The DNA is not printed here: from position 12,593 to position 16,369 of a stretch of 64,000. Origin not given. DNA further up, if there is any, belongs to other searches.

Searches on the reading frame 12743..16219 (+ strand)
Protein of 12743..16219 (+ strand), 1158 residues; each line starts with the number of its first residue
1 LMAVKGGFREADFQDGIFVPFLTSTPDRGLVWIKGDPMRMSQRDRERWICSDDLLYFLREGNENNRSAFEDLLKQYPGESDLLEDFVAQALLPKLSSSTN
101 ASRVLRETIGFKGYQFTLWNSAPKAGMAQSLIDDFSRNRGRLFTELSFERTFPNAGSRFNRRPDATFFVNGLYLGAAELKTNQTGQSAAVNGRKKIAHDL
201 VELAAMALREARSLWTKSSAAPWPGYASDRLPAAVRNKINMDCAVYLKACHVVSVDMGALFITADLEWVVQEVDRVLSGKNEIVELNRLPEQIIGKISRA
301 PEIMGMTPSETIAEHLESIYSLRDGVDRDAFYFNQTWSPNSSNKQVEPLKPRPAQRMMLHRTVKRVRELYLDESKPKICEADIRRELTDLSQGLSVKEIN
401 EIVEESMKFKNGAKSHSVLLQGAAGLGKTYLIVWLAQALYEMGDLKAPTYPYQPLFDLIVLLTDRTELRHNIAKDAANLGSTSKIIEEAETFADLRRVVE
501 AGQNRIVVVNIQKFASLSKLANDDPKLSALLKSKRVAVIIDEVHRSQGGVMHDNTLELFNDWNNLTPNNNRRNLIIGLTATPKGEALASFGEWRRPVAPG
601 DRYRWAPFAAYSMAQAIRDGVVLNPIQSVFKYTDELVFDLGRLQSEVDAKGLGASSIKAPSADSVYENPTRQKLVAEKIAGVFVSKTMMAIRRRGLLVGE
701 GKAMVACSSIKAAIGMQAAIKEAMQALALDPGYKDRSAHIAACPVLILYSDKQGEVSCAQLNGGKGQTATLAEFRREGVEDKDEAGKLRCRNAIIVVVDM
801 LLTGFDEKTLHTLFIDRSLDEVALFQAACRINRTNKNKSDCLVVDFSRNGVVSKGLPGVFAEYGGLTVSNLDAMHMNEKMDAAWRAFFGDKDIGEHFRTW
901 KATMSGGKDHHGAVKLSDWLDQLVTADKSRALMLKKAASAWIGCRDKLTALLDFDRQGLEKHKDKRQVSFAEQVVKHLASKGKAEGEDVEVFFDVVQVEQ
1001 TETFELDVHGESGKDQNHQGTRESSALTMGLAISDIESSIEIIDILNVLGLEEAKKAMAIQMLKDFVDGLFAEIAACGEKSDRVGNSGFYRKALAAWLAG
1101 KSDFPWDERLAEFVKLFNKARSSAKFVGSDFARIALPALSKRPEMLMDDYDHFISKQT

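Call 6: search_protein_families(library=padloc, proteins=[window:12743-16219:+], max_evalue=0.01)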
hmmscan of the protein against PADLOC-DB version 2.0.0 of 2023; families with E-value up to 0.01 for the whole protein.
window:12743-16219:+ (1158 aa): 6 families
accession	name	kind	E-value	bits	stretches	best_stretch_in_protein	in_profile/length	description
PDLC03040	REase_I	-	2.2e-25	86.7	2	610-846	467-679/1029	Type I restriction enzyme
PDLC03048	REase_I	-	4.2e-23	79.4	2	459-724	302-528/976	Type I restriction enzyme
PDLC03041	REase_I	-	2.1e-16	57.1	2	793-864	677-745/1099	Type I restriction enzyme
PDLC03044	REase_I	-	2e-13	47.2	1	458-846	301-686/1034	Type I restriction enzyme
PDLC03046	REase_I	-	4.6e-09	32.8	1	794-849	676-731/1025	Type I restriction enzyme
PDLC03045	REase_I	-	9.4e-08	28.4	1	784-850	619-686/995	Type I restriction enzyme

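Call 7: search_protein_families(library=ncbifam, proteins=[window:12743-16219:+], max_evalue=0.01)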
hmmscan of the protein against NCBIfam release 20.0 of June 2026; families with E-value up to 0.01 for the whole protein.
window:12743-16219:+ (1158 aa): 4 families
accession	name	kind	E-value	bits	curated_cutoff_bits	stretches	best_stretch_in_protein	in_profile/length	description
TIGR00348.1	hsdR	subfamily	6.5e-41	140.6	284.55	1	399-847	251-655/674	HsdR family type I site-specific deoxyribonuclease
NF053632.1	heli_RadD_YejH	equivalog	2.4e-06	26.1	720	1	795-850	302-358/573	DNA repair helicase RadD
NF005304.0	PRK06835.1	equivalog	0.0005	19.3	215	1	396-444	162-212/330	ATP-binding protein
NF006505.0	PRK08939.1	equivalog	0.0056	16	228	0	363-442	109-183/306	primosomal protein DnaI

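Call 18: search_protein_families(library=pfam, proteins=[window:12743-16219:+], max_evalue=0.001)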
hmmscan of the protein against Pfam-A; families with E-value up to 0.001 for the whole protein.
window:12743-16219:+ (1158 aa): 5 families
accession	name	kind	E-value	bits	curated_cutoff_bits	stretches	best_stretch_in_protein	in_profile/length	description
PF18766.7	SWI2_SNF2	-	3.9e-18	66.4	26.7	1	420-624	23-187/221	SWI2/SNF2 ATPase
PF04851.21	ResIII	-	1.2e-16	61.5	22.5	1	351-583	4-163/164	Type III restriction enzyme, res subunit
PF22679.2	T1R_D3-like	-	1.4e-16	61.8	27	1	793-846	102-156/158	Type I restriction enzyme subunit R domain 3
PF00270.35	DEAD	-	2.5e-08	34.3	26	1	413-586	12-163/167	DEAD/DEAH box helicase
PF13401.12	AAA_22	-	0.00043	21.1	27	0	417-582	7-124/130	AAA domain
